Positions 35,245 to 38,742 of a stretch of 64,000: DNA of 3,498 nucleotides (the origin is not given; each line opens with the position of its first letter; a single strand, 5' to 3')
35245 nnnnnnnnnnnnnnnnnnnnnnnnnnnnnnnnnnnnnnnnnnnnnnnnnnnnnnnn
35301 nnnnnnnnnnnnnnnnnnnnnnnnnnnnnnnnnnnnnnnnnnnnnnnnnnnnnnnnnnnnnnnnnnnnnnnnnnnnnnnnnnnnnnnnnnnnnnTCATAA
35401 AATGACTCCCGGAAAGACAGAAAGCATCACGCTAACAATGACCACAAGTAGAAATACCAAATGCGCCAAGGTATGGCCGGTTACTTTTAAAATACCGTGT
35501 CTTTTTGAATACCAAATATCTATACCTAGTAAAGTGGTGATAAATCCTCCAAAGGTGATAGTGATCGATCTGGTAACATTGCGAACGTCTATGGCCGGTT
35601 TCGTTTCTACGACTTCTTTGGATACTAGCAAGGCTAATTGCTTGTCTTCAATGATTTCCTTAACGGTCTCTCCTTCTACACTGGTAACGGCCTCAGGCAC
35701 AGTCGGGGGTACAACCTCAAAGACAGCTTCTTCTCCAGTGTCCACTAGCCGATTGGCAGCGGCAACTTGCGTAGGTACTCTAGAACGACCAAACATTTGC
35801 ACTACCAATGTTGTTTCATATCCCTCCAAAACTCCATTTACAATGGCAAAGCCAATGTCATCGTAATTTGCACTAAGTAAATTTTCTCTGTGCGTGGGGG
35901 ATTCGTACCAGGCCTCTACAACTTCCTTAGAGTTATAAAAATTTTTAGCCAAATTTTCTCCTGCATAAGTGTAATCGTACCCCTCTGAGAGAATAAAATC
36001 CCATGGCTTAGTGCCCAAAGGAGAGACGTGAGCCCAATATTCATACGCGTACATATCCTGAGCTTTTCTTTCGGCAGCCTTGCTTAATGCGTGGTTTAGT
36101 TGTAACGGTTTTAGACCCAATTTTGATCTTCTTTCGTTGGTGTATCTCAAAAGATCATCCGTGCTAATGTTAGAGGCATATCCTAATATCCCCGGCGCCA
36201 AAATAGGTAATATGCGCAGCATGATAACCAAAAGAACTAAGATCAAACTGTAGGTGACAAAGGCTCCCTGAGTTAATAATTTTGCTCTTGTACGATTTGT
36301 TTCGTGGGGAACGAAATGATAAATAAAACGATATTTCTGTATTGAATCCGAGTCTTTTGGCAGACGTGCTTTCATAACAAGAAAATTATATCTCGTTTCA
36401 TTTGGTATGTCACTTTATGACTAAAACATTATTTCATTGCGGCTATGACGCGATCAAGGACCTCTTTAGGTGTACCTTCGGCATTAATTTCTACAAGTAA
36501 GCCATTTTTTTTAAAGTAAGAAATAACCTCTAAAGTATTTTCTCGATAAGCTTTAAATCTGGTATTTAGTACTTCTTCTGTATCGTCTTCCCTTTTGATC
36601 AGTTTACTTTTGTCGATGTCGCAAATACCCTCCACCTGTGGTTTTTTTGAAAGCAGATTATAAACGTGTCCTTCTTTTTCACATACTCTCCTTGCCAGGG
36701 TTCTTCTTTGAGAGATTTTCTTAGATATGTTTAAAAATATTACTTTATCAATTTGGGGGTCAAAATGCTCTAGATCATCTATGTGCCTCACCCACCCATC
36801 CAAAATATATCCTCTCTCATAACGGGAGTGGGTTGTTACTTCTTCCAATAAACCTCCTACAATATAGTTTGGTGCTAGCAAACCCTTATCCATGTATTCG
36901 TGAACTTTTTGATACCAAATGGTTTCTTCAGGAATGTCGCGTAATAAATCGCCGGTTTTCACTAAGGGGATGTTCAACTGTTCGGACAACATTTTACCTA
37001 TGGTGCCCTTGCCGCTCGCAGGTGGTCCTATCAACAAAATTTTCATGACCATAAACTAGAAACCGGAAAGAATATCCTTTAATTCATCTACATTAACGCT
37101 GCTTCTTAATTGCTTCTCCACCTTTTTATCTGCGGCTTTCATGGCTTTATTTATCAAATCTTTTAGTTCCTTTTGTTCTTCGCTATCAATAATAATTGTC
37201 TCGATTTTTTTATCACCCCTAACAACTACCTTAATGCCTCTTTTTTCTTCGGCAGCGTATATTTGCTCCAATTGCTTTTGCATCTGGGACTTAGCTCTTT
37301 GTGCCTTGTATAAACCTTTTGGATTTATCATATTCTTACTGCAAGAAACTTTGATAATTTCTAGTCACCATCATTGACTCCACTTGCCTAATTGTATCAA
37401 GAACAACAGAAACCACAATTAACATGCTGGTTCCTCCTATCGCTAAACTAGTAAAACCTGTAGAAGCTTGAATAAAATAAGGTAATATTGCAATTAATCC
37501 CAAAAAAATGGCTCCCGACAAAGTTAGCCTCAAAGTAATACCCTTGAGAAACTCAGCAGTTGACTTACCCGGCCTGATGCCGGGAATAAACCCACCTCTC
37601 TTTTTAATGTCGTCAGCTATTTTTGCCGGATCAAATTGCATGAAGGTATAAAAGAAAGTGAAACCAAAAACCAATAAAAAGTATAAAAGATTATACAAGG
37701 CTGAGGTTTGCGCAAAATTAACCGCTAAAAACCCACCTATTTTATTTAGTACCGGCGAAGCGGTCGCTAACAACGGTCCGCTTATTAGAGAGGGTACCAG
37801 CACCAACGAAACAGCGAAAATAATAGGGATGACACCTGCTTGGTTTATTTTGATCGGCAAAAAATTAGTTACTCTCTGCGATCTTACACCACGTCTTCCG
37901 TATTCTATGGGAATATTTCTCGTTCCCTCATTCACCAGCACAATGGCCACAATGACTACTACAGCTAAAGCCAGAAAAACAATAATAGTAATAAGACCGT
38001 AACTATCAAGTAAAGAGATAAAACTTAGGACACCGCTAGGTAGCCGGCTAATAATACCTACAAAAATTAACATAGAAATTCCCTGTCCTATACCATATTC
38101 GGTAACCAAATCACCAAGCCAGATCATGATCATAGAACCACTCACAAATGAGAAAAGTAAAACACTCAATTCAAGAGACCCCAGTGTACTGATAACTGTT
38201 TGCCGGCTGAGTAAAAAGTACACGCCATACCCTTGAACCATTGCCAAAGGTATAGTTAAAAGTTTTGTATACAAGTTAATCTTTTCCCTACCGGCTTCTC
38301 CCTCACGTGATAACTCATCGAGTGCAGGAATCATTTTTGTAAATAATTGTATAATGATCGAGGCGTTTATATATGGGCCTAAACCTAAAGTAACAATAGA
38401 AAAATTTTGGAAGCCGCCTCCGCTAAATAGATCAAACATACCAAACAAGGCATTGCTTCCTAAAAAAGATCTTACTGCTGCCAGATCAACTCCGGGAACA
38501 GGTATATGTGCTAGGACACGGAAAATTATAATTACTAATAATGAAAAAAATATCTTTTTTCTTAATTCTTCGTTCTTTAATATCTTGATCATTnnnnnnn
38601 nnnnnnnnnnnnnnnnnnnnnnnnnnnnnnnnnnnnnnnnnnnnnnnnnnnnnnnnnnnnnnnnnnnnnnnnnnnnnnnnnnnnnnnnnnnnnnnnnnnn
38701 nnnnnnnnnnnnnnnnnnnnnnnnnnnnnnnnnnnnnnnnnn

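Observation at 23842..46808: Recurrent promoter family with conserved upstream element TYA-TCA-N3-AGTGAY, 17-bp spacer, TATAAT. In two cases it sits exactly 9 nt before the ATG, implying leaderless mRNAs.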

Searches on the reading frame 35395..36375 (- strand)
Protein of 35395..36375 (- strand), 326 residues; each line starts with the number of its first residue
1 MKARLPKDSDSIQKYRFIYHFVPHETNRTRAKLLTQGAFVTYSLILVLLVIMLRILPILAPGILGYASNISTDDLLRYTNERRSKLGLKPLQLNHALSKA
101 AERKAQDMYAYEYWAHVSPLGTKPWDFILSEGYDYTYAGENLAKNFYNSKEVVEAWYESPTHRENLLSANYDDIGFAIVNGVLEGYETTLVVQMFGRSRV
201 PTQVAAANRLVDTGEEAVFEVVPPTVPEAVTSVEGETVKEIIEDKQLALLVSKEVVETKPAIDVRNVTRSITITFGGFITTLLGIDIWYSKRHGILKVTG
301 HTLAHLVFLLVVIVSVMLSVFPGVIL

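Call 14: search_protein_families(library=pfam, proteins=[window:35395-36375:-])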
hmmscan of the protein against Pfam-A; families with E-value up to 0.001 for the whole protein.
window:35395-36375:- (326 aa): 1 family
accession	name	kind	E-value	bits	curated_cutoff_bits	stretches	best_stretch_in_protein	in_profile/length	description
PF00188.32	CAP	-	3.6e-19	70.2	21.1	1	76-192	1-114/117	Cysteine-rich secretory protein family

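Call 16: find_encoding_contigs(protein=window:35395-36375:-, flank=10000, max_places=6)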
Protein window:35395-36375:- (326 aa): 2 contigs read that carry it; 2 places shown.
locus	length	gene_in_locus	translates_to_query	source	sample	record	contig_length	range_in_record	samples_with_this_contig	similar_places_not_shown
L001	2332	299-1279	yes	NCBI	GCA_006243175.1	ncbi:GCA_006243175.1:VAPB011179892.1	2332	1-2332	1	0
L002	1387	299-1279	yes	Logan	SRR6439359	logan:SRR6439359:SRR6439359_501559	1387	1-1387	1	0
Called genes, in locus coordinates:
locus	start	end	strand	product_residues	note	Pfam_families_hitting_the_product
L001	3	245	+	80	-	?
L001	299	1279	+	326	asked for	PF00188:CAP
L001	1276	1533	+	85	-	PF18900:DUF5656 (weak)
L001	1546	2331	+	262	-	?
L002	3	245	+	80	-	?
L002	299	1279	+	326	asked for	PF00188:CAP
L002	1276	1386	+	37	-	?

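Call 18: find_homologous_proteins(query=window:35395-36375:-)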
Query window:35395-36375:- (326 aa): 1484 proteins with E <= 0.001 among 6307 candidates; the best 120 are listed.
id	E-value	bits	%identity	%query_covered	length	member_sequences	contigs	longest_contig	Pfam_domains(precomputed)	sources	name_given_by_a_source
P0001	1.9e-211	719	100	100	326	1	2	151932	PF00188.33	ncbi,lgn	-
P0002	3.0e-147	508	67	100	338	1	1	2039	PF00188.33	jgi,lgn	jgi:hypothetical protein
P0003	4.0e-135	468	59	100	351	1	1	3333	PF00188.33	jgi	jgi:hypothetical protein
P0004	1.7e-133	463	62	99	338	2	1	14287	PF00188.33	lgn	-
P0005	8.4e-133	461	63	100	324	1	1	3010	PF00188.33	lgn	-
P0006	1.4e-130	453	62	100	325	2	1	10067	PF00188.33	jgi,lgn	-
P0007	3.9e-130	452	62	100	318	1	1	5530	PF00188.33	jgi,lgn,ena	-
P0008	7.7e-129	448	63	100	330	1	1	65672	PF00188.33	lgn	-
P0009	6.2e-128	445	60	100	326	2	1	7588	PF00188.33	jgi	-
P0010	8.9e-128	444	62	100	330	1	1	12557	PF00188.33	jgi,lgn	-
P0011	2.7e-126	439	58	100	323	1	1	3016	PF00188.33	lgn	-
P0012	4.4e-126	439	61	100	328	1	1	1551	PF00188.33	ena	-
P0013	6.7e-126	438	61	100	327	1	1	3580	PF00188.33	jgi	-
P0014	7.0e-126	438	60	100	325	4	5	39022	PF00188.33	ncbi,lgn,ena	-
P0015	2.5e-125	436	59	100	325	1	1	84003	PF00188.33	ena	-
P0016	2.0e-124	433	61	100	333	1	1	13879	PF00188.33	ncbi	-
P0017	2.6e-124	433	59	100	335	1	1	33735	PF00188.33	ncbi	ncbi:CAP domain-containing protein [Patescibacteria group bacterium]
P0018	4.6e-124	432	61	100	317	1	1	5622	PF00188.33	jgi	-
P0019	1.1e-123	431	59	100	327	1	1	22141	PF00188.33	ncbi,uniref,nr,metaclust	ncbi:hypothetical protein A2V49_00110 [candidate division WWE3 bacterium RBG_19FT_COMBO_34_6]|uniref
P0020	1.2e-120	421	59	100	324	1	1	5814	PF00188.33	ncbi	ncbi:CAP domain-containing protein [Patescibacteria group bacterium]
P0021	1.8e-119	417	56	97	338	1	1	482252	PF00188.33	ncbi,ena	-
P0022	2.4e-119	416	56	98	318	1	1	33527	PF00188.33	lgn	-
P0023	5.7e-119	415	68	82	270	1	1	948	PF00188.33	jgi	jgi:hypothetical protein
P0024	8.1e-119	415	54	100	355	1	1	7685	PF00188.33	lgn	-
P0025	4.3e-117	409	55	97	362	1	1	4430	PF00188.33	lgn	-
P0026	5.4e-113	396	55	97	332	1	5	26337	PF00188.33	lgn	-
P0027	5.5e-113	396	55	98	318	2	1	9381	PF00188.33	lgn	-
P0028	9.4e-109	382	55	100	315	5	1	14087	PF00188.33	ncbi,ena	-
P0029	1.4e-106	374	56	99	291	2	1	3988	PF00188.33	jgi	-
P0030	3.6e-106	373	58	100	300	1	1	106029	PF00188.33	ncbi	ncbi:CAP domain-containing protein [Patescibacteria group bacterium]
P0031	1.2e-104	368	52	98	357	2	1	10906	PF00188.33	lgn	-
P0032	2.2e-104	367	53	98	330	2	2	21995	PF00188.33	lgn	-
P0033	2.6e-103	364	53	98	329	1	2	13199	PF00188.33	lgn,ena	-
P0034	5.0e-103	363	53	98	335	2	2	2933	PF00188.33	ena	-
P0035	1.3e-102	361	54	98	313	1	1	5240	PF00188.33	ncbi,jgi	-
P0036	2.3e-102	361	51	98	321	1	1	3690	PF00188.33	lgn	-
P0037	2.7e-102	360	54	100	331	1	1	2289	PF00188.33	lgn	-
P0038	3.3e-102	360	51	98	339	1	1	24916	PF00188.33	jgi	jgi:hypothetical protein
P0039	4.3e-102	360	52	98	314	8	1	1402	PF00188.33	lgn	-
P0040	4.8e-102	360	52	98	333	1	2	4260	PF00188.33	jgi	jgi:hypothetical protein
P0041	6.7e-102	359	51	98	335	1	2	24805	PF00188.33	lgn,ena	-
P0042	1.2e-101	358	51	98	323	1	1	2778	PF00188.33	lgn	-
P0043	2.9e-101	357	53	98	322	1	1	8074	PF00188.33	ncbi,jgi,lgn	ncbi:MAG: CAP domain-containing protein [Patescibacteria group bacterium]|jgi:hypothetical protein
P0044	3.7e-101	357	52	97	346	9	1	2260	PF00188.33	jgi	-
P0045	6.8e-101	356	50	98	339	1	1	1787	PF00188.33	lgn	-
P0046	7.3e-101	356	53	98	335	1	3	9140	PF00188.33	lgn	-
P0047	7.9e-101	356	50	98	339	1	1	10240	PF00188.33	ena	-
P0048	1.5e-100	355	51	98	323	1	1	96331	PF00188.33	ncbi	ncbi:CAP domain-containing protein [Patescibacteria group bacterium]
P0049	2.3e-100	354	50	99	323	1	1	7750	PF00188.33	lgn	-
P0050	4.1e-100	353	51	98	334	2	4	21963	PF00188.33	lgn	-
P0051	5.5e-100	353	52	98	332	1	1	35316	PF00188.33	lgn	-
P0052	6.4e-100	353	50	98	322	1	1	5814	PF00188.33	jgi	-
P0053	7.5e-100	352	52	98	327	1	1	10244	PF00188.33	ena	-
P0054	7.6e-100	352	53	98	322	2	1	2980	PF00188.33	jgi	jgi:hypothetical protein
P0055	8.9e-100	352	55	90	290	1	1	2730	PF00188.33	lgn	-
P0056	9.3e-100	352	51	98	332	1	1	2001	PF00188.33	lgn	-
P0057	9.6e-100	352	53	98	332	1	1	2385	PF00188.33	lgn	-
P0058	1.3e-99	352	50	98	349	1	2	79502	PF00188.33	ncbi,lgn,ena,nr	ncbi:MAG TPA: CAP domain-containing protein [bacterium]|nr:CAP domain-containing protein [bacterium]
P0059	1.3e-99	352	52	97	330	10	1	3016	PF00188.33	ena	-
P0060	2.0e-99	351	49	98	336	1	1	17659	PF00188.33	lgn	-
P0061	3.4e-99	350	52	98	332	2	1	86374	PF00188.33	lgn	-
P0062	3.4e-99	350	50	98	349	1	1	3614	PF00188.33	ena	-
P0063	3.6e-99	350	50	98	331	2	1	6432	PF00188.33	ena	-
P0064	3.9e-99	350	52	98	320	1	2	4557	PF00188.33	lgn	-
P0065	5.8e-99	349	51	98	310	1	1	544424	PF00188.33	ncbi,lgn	-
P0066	6.9e-99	349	51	98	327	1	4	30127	PF00188.33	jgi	jgi:hypothetical protein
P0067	1.1e-98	349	49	98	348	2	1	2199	PF00188.33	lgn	-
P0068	1.2e-98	348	51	99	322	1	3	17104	PF00188.33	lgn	-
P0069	1.6e-98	348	49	98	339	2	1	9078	PF00188.33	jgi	-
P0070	2.0e-98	348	51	98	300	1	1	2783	PF00188.33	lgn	-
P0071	2.1e-98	348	50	98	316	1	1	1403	PF00188.33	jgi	jgi:hypothetical protein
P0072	2.4e-98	347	49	100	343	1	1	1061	PF00188.33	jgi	jgi:hypothetical protein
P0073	2.7e-98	347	51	98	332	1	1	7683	PF00188.33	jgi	-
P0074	2.8e-98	347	49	98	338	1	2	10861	PF00188.33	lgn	-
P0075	3.0e-98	347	48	98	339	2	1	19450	PF00188.33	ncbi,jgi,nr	ncbi:CAP domain-containing protein [Patescibacteria group bacterium]|nr:CAP domain-containing protei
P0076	3.4e-98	347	51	98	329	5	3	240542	PF00188.33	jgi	-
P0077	3.7e-98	347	50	98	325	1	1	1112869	PF00188.33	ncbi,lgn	ncbi:MAG: CAP domain-containing protein [Patescibacteria group bacterium]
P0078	4.5e-98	347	52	98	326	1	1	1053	PF00188.33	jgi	jgi:hypothetical protein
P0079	4.8e-98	346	50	98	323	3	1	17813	PF00188.33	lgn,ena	-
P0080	5.1e-98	346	51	97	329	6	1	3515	PF00188.33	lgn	-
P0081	5.3e-98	346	52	98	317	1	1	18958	PF00188.33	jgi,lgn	jgi:hypothetical protein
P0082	5.5e-98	346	50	98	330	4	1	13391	PF00188.33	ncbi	-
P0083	5.9e-98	346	50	98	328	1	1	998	PF00188.33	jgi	jgi:hypothetical protein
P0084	8.7e-98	346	50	98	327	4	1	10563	PF00188.33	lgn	-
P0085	1.0e-97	345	50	98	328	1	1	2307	PF00188.33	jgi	jgi:hypothetical protein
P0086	1.2e-97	345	50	98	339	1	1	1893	PF00188.33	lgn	-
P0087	1.4e-97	345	51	98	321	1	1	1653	PF00188.33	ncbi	-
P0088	1.5e-97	345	50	98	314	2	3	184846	PF00188.33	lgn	-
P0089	1.6e-97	345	49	98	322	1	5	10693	PF00188.33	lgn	-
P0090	1.8e-97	345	50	98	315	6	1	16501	PF00188.33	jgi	-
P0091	1.9e-97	345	48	98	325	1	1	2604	PF00188.33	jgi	jgi:hypothetical protein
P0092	2.0e-97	344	48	98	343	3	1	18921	PF00188.33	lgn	-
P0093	2.2e-97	344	51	98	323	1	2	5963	PF00188.33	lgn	-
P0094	2.5e-97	344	53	97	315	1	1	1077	PF00188.33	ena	-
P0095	2.7e-97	344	52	98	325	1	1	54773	PF00188.33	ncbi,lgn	-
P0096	2.9e-97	344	51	100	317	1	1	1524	PF00188.33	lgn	-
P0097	3.1e-97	344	51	97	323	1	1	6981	PF00188.33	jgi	jgi:hypothetical protein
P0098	4.5e-97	343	52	98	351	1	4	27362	PF00188.33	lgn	-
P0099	5.5e-97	343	51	98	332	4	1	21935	PF00188.33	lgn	-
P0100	6.3e-97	343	51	98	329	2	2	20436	PF00188.33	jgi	jgi:hypothetical protein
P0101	6.9e-97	343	50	98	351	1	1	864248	PF00188.33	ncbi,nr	ncbi:hypothetical protein GF360_02215 [candidate division WWE3 bacterium]|nr:hypothetical protein [c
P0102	7.0e-97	343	53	98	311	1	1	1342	PF00188.33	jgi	jgi:uncharacterized protein YkwD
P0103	8.2e-97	342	49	98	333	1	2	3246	PF00188.33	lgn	-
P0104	8.2e-97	342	50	98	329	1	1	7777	PF00188.33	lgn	-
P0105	8.8e-97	342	50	98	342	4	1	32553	PF00188.33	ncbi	-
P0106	8.9e-97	342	52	98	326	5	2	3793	PF00188.33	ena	-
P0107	9.0e-97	342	51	98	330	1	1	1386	PF00188.33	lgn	-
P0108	1.2e-96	342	52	97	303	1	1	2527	PF00188.33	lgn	-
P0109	1.3e-96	342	49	98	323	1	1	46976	PF00188.33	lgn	-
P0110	2.0e-96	341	51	98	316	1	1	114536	PF00188.33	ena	-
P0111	2.1e-96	341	49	98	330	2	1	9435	PF00188.33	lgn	-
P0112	2.1e-96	341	52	98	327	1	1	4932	PF00188.33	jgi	jgi:hypothetical protein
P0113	3.0e-96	341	49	99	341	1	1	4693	PF00188.33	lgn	-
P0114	3.4e-96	340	50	98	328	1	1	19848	PF00188.33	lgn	-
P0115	3.5e-96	340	52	98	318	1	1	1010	PF00188.33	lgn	-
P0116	3.9e-96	340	51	98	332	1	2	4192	PF00188.33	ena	-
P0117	4.0e-96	340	53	96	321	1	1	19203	PF00188.33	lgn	-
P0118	4.9e-96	340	48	98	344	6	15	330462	PF00188.33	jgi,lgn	jgi:uncharacterized protein YkwD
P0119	5.0e-96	340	50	98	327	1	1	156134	PF00188.33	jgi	jgi:hypothetical protein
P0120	5.3e-96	340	49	98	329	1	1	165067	PF00188.33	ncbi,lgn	-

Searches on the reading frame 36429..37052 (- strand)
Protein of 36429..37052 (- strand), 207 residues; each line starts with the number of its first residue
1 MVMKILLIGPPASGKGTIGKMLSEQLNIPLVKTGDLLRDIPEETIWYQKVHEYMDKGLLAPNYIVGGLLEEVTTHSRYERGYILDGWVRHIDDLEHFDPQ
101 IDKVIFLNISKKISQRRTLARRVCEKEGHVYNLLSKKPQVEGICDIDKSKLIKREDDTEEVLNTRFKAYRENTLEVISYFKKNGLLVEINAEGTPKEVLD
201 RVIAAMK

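Call 14: search_protein_families(library=pfam, proteins=[window:36429-37052:-])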
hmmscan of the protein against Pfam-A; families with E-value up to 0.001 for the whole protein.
window:36429-37052:- (207 aa): 5 families
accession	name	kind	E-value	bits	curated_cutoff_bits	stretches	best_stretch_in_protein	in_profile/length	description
PF00406.28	ADK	-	1.3e-26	94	26.8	1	7-184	1-150/151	Adenylate kinase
PF13207.12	AAA_17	-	1.5e-13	51.6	27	1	8-120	1-122/136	AAA domain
PF05191.20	ADK_lid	-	3.2e-12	46.5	26.6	1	121-156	1-36/36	Adenylate kinase, active site lid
PF13238.12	AAA_18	-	6.5e-07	30.3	29.4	1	5-127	1-117/128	AAA domain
PF02224.24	Cytidylate_kin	-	9.8e-05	22.6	26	1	8-40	4-36/211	Cytidylate kinase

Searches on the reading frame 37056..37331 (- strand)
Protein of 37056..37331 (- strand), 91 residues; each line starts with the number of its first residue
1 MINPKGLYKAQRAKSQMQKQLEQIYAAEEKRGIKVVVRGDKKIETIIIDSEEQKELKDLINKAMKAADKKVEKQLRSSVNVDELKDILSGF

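Call 14: search_protein_families(library=pfam, proteins=[window:37056-37331:-])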
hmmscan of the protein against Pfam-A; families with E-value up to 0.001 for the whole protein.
window:37056-37331:- (91 aa): 1 family
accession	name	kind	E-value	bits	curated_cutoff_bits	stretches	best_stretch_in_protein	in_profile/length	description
PF02575.21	YbaB_DNA_bd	-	1.1e-06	29.1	25.5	1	9-78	6-82/91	YbaB/EbfC DNA-binding family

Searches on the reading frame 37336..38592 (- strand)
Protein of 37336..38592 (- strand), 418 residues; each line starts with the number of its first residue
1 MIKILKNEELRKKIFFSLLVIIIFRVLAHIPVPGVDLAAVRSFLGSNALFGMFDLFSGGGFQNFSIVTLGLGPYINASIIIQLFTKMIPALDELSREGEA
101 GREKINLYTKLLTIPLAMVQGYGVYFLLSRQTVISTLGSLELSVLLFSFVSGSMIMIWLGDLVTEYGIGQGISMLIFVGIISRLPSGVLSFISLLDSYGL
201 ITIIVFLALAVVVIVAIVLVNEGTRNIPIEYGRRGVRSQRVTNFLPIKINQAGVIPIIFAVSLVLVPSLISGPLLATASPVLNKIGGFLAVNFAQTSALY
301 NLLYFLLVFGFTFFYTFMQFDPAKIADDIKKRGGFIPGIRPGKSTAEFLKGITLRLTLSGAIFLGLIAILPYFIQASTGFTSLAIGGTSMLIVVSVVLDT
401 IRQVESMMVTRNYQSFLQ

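Call 19: find_related_loci(query=window:37336-38592:-, collection=metagenome_contigs, flank=10000)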
Query window:37336-38592:- (418 aa) in metagenome_contigs; peptide patterns used: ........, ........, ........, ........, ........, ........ (x = any residue, [..] = any of these).
441 stretches matched a pattern; 51 encode a relative of the query (tblastn E <= 1e-3); 51 distinct loci.
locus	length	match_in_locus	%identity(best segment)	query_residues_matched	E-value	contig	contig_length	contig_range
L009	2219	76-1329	79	1-418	0e+0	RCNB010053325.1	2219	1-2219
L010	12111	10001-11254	77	1-418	0e+0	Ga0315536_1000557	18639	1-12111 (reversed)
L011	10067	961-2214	77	1-418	0e+0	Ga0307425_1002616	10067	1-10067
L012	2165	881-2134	77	1-418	0e+0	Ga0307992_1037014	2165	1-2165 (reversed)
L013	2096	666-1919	79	1-418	0e+0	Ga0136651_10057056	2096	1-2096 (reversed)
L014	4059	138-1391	77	1-418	0e+0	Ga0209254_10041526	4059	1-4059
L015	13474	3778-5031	74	1-418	0e+0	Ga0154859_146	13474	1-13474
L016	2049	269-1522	63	1-418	0e+0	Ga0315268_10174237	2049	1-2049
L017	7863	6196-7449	60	1-418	3e-176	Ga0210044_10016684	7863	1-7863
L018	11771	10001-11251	54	2-417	7e-146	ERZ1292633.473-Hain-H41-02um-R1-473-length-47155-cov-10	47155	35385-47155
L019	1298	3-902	77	119-418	1e-158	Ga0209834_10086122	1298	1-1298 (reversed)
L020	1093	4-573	67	229-418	2e-90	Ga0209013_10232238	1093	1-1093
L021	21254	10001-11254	61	1-418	2e-164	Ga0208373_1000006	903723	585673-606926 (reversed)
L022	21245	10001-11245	38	1-415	7e-77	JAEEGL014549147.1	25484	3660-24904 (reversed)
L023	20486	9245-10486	37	1-414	4e-76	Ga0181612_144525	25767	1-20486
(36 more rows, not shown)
